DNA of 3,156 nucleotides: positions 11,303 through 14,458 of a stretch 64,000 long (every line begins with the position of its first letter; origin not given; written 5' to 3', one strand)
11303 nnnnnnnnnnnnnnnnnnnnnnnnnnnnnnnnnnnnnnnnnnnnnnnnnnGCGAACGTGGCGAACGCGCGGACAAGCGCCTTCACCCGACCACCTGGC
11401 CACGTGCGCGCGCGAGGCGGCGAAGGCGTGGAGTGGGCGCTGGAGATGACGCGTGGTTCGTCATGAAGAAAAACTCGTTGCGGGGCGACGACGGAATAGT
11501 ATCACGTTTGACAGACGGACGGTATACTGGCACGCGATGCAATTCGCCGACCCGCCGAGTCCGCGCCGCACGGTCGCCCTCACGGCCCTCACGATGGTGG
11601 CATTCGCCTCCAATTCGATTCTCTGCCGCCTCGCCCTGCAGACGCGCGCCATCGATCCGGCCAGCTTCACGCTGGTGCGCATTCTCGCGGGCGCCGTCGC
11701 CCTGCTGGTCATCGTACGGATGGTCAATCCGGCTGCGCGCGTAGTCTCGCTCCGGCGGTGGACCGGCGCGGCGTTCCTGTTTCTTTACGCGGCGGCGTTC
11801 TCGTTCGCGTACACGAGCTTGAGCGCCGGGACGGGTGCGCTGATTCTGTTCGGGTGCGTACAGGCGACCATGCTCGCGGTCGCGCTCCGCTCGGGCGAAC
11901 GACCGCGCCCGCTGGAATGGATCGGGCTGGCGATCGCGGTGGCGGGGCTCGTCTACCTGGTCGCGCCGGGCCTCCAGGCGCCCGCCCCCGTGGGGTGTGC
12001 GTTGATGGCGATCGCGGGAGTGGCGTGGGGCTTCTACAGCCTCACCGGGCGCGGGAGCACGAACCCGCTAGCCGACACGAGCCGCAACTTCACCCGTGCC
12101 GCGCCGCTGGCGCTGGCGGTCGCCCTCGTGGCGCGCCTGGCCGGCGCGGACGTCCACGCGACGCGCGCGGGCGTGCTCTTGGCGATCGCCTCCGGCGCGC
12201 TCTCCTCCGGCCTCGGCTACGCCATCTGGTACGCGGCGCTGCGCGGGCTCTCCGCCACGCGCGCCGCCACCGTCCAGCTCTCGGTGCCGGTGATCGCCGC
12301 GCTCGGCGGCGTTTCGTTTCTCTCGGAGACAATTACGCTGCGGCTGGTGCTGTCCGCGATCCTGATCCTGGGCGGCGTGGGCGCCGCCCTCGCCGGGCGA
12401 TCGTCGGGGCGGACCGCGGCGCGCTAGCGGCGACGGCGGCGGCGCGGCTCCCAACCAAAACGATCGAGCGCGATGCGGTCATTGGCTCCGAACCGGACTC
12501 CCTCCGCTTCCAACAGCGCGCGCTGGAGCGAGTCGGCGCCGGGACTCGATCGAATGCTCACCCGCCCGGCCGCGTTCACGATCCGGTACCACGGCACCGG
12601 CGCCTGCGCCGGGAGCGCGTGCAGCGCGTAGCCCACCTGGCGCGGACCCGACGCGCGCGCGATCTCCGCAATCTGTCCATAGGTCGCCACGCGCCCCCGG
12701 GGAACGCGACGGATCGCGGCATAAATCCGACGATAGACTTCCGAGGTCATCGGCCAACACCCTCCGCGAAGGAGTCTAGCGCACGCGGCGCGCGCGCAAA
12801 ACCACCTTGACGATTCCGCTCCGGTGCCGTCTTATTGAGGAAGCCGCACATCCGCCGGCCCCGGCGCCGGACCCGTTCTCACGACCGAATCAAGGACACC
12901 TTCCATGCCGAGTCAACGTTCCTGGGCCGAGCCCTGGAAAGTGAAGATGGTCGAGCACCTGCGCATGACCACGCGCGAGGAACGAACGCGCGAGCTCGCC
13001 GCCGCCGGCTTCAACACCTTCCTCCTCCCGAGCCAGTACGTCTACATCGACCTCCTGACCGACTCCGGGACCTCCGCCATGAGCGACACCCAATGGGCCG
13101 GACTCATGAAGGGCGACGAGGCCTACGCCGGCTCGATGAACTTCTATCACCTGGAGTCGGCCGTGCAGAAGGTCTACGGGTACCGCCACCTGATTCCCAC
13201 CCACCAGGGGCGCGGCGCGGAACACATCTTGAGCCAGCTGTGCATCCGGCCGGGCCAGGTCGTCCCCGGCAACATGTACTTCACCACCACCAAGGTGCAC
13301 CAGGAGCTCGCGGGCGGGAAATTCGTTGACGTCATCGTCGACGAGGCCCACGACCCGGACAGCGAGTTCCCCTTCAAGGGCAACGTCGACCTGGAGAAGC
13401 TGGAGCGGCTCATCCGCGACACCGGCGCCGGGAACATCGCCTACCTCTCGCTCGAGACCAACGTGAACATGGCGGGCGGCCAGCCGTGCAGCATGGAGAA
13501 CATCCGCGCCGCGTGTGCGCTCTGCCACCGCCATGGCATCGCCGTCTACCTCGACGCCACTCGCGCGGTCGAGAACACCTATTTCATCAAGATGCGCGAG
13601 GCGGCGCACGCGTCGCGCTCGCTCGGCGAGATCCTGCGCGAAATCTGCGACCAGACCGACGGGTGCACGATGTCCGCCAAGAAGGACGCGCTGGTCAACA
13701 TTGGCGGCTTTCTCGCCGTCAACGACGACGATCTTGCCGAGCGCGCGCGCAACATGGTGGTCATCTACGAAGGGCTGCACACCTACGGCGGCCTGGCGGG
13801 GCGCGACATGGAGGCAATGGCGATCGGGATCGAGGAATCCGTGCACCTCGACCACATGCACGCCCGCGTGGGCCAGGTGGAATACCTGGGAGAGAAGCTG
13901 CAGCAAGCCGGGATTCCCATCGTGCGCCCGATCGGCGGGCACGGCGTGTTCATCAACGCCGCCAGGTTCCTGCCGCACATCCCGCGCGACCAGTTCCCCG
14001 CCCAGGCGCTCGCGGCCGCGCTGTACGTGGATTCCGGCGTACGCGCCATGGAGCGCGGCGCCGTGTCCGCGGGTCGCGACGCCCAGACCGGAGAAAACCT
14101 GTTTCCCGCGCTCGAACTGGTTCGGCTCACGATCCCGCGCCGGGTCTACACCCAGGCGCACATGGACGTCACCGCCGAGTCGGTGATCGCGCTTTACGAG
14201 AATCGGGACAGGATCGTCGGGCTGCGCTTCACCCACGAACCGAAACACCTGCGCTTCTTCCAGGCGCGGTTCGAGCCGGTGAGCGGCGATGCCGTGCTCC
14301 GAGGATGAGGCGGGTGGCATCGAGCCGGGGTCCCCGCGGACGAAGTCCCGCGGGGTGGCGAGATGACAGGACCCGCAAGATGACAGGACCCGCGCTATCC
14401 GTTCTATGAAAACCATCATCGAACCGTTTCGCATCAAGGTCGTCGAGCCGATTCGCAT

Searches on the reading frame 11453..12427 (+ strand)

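Call 80: search_protein_families(library=pfam, proteins=[window:11453-12427:+], max_evalue=0.00001)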
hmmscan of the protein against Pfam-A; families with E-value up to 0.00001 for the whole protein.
window:11453-12427:+ (324 aa): 1 family
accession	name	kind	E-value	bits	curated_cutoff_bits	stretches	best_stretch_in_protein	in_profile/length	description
PF00892.27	EamA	-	1.1e-20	74.7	28.2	2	181-309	3-130/135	EamA-like transporter family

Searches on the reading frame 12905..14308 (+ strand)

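Call 80: search_protein_families(library=pfam, proteins=[window:12905-14308:+], max_evalue=0.00001)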
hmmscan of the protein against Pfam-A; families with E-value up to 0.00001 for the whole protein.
window:12905-14308:+ (467 aa): 1 family
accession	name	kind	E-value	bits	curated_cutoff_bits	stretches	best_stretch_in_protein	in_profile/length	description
PF01212.27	Beta_elim_lyase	-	2.9e-81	273.4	27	1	49-425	1-287/288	Beta-eliminating lyase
